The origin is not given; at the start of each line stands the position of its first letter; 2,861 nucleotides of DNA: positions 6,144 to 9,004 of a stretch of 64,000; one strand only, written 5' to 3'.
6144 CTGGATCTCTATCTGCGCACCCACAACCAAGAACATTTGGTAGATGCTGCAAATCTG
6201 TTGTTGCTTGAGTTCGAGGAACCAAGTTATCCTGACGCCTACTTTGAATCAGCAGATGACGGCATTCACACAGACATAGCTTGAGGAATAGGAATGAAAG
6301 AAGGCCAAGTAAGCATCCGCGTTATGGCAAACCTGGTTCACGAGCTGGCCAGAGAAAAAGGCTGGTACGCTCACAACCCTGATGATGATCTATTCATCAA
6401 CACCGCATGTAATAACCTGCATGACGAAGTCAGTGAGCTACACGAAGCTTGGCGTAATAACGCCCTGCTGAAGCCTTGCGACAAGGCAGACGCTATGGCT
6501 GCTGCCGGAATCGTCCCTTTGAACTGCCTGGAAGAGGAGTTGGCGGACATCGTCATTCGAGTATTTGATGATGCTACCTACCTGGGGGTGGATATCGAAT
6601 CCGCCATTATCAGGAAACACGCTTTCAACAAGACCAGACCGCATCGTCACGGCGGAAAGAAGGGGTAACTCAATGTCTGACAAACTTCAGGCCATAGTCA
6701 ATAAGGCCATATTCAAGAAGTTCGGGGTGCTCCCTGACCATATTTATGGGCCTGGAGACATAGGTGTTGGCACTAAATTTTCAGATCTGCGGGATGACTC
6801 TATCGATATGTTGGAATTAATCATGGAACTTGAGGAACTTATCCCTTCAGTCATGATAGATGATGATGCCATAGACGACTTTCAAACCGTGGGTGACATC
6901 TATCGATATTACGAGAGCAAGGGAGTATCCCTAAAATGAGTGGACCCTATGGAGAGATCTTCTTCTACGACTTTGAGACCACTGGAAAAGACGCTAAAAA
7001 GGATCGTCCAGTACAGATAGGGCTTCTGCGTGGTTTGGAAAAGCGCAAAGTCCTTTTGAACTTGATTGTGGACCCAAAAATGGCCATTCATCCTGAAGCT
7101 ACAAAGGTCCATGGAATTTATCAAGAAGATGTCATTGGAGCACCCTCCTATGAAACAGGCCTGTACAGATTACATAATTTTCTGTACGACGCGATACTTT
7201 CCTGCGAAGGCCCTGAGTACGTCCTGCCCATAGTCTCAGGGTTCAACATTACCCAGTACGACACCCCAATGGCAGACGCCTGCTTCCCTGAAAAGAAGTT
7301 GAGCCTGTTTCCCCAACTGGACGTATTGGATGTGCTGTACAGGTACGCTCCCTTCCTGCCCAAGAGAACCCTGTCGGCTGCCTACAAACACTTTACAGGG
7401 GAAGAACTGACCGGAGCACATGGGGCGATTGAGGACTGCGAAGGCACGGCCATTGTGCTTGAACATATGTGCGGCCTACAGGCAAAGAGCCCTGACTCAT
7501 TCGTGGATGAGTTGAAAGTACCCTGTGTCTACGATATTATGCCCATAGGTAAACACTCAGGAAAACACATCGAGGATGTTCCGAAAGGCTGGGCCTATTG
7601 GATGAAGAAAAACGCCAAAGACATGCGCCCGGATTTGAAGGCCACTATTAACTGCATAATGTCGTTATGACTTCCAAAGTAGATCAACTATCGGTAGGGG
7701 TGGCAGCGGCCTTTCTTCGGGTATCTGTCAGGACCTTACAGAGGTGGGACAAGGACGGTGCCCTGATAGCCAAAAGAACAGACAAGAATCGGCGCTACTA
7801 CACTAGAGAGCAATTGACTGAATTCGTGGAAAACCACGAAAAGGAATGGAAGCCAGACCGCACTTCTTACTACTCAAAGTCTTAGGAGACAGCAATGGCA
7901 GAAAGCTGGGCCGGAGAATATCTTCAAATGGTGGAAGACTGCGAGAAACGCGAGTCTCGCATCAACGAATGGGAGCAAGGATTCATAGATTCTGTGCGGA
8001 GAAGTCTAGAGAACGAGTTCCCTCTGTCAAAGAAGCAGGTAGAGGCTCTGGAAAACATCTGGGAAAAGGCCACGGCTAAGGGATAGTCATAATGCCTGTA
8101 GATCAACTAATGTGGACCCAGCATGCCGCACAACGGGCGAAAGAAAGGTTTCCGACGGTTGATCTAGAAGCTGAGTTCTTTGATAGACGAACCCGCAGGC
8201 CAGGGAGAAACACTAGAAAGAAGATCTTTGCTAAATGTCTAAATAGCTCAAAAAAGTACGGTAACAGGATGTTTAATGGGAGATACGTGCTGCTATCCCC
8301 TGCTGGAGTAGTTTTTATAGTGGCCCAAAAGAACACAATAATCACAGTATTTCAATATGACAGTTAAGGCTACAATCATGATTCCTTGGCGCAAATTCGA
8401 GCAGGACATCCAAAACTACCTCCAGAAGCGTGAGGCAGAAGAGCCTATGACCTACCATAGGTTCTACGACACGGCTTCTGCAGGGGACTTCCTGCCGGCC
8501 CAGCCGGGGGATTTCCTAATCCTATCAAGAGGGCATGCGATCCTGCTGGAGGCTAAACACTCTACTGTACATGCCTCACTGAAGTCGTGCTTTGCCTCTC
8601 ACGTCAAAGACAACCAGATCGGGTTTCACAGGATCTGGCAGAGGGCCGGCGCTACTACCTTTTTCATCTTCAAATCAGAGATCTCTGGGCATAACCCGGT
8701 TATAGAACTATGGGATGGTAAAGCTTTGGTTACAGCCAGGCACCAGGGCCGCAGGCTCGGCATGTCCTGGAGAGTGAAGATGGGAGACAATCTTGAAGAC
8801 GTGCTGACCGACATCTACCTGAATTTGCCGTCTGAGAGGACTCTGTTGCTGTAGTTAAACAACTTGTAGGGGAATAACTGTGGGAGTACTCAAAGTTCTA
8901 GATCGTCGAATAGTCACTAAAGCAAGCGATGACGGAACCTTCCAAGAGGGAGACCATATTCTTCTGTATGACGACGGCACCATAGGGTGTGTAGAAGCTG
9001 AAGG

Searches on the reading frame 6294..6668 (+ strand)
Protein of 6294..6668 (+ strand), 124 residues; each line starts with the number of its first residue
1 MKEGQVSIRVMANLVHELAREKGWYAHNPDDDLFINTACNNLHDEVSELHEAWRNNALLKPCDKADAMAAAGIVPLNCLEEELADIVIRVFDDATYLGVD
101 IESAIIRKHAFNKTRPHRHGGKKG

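Call 39: search_protein_families(library=phrogs, proteins=[window:6294-6668:+], max_evalue=0.001)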
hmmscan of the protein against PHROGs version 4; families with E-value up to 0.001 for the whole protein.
window:6294-6668:+ (124 aa): 4 families
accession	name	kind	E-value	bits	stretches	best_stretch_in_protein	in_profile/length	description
phrog_3301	-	other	1.2e-20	75.1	1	7-122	49-167/169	pyrophosphatase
phrog_5658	-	other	3e-13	50.8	1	7-116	303-406/421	pyrophosphatase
phrog_9236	-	other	0.00019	22.3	0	95-123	163-191/191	pyrophosphatase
phrog_6945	-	unknown function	0.00025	21.6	1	80-117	219-256/270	-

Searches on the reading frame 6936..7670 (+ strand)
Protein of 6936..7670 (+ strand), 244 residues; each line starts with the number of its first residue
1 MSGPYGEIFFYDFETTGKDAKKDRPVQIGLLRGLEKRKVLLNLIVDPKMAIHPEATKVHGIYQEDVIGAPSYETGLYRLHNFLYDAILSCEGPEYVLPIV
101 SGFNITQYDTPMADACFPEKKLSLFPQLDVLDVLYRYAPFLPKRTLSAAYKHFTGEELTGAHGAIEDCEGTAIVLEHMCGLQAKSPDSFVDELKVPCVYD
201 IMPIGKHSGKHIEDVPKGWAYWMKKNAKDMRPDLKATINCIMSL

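Call 15: search_protein_families(library=pfam, proteins=[window:6936-7670:+], max_evalue=0.001)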
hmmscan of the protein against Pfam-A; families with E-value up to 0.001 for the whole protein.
window:6936-7670:+ (244 aa): 1 family
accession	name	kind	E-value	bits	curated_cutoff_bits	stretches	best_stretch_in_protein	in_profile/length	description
PF00929.31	RNase_T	-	2.7e-14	54.5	24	1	10-174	2-163/164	Exonuclease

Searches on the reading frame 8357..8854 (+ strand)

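Call 39: search_protein_families(library=phrogs, proteins=[window:8357-8854:+], max_evalue=0.001)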
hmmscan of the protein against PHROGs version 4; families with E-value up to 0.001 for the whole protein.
window:8357-8854:+ (165 aa): 2 families
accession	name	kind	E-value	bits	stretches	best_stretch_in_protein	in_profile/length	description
phrog_37986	-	DNA, RNA and nucleotide metabolism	4.7e-21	76.4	1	13-143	12-149/180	Holliday junction resolvase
phrog_843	-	DNA, RNA and nucleotide metabolism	3e-07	31.2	1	10-106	10-110/177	Holliday junction resolvase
